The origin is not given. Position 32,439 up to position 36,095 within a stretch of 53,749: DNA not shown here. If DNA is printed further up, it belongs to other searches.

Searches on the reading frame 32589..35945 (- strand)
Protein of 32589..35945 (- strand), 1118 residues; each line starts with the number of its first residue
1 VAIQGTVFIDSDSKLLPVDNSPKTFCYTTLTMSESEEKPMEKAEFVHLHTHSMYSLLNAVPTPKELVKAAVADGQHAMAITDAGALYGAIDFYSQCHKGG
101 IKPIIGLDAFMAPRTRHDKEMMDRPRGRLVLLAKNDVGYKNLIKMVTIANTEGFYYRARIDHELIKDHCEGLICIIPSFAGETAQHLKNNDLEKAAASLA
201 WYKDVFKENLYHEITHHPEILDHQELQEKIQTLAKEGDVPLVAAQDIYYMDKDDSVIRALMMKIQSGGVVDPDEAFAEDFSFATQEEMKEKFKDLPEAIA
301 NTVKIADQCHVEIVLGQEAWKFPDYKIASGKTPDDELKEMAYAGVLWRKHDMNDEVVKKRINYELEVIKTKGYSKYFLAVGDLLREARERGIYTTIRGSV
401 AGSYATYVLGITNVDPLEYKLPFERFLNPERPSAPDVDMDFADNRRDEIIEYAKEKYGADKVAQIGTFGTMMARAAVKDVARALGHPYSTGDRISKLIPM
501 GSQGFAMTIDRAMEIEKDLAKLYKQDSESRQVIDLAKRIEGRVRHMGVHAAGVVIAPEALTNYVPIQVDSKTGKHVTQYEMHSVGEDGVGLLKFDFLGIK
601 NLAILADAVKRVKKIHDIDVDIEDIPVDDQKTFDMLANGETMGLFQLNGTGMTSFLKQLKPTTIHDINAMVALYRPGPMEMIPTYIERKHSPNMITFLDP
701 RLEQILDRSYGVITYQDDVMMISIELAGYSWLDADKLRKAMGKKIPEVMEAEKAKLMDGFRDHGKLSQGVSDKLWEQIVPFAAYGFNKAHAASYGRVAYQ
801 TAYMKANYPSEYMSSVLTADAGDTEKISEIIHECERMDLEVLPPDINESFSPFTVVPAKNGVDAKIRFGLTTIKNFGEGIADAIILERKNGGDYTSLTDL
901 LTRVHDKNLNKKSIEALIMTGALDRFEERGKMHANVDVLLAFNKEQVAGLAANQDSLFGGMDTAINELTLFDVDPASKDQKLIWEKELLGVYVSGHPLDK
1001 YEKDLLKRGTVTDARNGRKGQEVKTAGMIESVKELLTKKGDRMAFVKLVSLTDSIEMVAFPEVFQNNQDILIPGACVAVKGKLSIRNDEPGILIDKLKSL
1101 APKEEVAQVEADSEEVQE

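Call 14: search_protein_families(library=pfam, proteins=[window:32589-35945:-])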
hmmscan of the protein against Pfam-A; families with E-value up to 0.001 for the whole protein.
window:32589-35945:- (1118 aa): 5 families
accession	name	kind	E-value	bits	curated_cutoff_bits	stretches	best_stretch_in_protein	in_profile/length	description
PF07733.18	DNA_pol3_alpha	-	2.1e-89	300.1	23.9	1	336-598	2-260/260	Bacterial DNA polymerase III alpha NTPase domain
PF17657.6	DNA_pol3_finger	-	5.6e-54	182.4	22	1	601-763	1-165/166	Bacterial DNA polymerase III alpha subunit finger domain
PF02811.25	PHP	-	1.5e-44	152.7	26.4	1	47-217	1-164/164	PHP domain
PF14579.12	HHH_6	-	5.4e-25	87.8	25.6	1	839-928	2-85/90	Helix-hairpin-helix motif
PF01336.31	tRNA_anti-codon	-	1.1e-07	32.1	27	1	1023-1098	1-73/75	OB-fold nucleic acid binding domain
